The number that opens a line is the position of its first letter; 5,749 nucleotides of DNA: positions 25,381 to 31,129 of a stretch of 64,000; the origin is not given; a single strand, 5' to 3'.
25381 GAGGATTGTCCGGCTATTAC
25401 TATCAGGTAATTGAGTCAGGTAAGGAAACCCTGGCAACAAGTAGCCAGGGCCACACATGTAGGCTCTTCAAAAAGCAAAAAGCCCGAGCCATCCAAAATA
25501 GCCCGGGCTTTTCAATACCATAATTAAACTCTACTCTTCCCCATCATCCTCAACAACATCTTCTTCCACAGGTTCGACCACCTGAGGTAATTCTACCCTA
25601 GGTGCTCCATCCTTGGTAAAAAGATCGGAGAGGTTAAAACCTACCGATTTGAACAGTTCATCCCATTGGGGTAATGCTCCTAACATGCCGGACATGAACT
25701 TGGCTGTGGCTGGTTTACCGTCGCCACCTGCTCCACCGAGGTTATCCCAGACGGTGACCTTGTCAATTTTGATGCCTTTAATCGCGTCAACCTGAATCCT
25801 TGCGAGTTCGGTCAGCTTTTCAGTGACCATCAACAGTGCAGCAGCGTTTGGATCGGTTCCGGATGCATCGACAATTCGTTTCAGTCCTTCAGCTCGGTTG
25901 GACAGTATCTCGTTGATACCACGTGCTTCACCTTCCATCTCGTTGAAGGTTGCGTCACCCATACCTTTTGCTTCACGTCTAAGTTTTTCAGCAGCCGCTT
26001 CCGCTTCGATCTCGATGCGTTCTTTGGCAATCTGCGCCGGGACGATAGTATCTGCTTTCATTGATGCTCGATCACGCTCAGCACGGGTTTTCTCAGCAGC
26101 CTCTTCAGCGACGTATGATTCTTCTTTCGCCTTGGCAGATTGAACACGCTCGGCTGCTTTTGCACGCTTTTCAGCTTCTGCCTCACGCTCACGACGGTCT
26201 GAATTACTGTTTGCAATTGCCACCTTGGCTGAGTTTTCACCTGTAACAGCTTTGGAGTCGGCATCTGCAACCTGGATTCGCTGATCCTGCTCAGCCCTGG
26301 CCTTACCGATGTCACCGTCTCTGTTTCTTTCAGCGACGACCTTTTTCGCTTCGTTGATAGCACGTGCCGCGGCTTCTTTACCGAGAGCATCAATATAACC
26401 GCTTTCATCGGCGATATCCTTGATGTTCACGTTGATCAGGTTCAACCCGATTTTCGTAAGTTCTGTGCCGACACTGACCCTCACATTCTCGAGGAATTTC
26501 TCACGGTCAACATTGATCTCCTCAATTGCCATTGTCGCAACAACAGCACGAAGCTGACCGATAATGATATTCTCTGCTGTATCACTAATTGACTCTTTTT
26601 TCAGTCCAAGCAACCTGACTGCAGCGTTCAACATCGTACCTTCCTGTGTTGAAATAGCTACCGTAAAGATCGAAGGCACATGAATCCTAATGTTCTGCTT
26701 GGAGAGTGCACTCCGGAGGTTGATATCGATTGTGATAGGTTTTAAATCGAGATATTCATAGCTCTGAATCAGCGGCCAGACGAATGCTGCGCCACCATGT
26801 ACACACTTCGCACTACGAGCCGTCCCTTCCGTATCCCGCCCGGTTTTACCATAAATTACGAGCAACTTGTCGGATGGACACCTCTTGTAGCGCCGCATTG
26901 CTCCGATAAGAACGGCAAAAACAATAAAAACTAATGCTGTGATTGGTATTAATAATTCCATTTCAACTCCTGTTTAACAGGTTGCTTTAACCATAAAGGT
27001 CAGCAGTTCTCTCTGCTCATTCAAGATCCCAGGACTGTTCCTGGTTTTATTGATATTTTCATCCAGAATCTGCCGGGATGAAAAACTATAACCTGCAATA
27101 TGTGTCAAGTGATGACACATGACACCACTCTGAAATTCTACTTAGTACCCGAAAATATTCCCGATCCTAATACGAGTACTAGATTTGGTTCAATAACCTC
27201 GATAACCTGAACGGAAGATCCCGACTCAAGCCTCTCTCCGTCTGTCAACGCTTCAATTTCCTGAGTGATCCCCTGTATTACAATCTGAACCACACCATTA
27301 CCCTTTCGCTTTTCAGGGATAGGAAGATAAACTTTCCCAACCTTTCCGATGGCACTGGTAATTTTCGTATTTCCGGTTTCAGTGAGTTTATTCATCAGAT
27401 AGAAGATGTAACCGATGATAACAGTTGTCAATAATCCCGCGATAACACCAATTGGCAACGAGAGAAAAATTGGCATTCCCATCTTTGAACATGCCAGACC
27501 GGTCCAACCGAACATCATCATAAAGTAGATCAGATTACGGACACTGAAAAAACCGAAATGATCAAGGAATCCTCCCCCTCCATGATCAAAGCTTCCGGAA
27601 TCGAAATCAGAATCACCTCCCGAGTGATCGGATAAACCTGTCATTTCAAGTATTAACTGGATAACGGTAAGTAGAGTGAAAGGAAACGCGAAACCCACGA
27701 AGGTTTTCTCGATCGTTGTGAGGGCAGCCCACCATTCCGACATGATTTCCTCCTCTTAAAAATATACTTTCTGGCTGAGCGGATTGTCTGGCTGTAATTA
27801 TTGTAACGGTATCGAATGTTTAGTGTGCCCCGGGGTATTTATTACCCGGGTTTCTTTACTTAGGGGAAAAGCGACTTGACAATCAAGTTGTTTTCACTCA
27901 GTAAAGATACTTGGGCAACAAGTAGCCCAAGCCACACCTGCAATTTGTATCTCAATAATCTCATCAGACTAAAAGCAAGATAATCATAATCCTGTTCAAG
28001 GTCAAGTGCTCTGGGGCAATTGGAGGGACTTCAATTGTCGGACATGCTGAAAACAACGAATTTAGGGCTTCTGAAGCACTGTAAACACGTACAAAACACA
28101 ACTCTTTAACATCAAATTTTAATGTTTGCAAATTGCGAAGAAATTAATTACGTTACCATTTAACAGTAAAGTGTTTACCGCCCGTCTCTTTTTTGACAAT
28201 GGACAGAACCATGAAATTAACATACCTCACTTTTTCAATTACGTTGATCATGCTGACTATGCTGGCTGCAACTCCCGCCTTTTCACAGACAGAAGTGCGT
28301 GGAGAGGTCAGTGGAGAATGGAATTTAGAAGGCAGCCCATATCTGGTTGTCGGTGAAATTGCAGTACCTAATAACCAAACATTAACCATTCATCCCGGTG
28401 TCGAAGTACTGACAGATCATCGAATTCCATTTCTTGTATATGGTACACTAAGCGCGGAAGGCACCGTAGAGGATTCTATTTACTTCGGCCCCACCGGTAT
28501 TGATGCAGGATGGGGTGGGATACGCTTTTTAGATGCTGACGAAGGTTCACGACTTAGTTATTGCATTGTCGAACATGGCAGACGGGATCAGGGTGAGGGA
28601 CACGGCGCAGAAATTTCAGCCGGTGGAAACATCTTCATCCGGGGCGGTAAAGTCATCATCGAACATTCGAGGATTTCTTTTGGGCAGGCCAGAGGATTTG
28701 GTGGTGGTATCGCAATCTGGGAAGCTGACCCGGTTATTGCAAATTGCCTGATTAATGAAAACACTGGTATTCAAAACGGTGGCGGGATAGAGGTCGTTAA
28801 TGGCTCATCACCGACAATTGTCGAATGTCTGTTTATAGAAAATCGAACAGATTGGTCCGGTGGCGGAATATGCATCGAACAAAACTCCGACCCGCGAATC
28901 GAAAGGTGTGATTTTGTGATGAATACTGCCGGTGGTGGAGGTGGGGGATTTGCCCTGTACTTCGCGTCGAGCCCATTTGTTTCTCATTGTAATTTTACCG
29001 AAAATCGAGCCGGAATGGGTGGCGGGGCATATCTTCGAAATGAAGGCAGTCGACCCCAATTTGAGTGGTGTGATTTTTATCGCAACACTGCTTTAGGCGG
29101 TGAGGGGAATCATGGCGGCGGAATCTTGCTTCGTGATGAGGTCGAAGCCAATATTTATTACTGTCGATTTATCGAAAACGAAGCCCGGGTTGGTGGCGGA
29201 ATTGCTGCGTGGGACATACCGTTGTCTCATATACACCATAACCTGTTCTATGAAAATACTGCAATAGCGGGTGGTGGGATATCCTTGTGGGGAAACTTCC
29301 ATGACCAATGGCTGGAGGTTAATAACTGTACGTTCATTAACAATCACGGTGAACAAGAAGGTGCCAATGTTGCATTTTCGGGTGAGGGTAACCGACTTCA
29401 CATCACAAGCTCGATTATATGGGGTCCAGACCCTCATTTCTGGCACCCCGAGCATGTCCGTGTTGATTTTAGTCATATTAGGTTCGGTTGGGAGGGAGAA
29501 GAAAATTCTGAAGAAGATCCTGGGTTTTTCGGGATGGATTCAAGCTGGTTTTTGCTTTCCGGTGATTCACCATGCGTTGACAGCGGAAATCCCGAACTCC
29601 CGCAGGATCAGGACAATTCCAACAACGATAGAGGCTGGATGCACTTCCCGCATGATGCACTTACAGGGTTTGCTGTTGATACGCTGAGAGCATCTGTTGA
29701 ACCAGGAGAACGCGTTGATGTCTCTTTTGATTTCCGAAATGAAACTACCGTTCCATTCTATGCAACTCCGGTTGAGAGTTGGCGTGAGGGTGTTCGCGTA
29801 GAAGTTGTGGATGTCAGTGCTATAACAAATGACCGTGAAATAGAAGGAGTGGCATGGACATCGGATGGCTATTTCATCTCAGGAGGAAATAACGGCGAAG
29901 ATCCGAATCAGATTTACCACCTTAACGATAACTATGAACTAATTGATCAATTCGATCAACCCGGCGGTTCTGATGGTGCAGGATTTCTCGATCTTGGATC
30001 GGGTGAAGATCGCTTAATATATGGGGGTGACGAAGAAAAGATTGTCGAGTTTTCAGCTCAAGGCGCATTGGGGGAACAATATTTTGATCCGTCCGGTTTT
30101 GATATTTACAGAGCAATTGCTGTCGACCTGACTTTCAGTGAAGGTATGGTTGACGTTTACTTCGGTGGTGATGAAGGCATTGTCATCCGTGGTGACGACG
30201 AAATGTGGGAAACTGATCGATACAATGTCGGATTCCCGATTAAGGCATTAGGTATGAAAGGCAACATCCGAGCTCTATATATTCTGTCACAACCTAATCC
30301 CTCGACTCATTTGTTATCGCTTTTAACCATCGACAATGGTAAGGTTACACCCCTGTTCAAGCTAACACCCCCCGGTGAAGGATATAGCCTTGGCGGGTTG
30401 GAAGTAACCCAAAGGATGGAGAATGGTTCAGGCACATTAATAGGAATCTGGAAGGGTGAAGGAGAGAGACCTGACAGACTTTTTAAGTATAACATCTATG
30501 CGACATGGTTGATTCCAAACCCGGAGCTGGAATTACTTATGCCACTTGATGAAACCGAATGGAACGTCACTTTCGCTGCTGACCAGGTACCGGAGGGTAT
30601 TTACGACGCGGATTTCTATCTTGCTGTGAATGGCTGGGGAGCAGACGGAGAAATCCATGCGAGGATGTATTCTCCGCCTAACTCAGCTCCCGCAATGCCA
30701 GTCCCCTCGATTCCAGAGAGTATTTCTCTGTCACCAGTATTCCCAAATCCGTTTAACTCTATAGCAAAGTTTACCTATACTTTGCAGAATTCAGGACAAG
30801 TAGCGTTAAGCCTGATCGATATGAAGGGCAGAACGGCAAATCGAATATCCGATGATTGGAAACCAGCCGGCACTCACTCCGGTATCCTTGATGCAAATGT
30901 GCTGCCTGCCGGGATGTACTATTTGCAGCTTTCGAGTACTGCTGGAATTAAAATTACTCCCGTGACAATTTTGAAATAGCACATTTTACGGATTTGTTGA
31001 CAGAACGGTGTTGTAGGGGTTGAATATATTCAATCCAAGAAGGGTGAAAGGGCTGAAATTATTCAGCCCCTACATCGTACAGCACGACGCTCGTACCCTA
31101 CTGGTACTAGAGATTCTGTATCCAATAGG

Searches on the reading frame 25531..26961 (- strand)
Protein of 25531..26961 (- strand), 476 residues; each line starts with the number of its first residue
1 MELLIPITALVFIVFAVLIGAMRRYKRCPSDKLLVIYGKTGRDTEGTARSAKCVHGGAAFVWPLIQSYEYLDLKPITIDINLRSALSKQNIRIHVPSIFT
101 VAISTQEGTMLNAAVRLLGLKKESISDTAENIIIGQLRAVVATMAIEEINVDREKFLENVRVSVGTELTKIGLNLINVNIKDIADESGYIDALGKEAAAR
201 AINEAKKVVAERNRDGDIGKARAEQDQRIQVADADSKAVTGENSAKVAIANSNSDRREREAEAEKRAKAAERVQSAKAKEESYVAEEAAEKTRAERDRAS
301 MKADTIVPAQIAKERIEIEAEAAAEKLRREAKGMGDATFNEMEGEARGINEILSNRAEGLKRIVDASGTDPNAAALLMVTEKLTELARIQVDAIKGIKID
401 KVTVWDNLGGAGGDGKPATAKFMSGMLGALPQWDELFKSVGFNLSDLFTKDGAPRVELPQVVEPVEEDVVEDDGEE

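Call 5: search_protein_families(library=pfam, proteins=[window:25531-26961:-], max_evalue=0.01)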
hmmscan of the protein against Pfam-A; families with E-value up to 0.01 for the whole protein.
window:25531-26961:- (476 aa): 1 family
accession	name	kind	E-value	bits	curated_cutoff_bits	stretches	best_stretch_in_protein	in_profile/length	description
PF01145.31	Band_7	-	9.7e-26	91.3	23.6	1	33-212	8-174/176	SPFH domain / Band 7 family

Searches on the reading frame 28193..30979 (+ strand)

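Call 27: search_protein_families(library=pfam, proteins=[window:28193-30979:+], max_evalue=0.00001)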
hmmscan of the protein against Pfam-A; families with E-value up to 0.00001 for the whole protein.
window:28193-30979:+ (928 aa): 1 family
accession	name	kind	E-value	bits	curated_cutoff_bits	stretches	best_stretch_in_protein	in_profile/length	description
PF13229.12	Beta_helix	-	3.2e-26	92.3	25.9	3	120-287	12-150/158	Right handed beta helix region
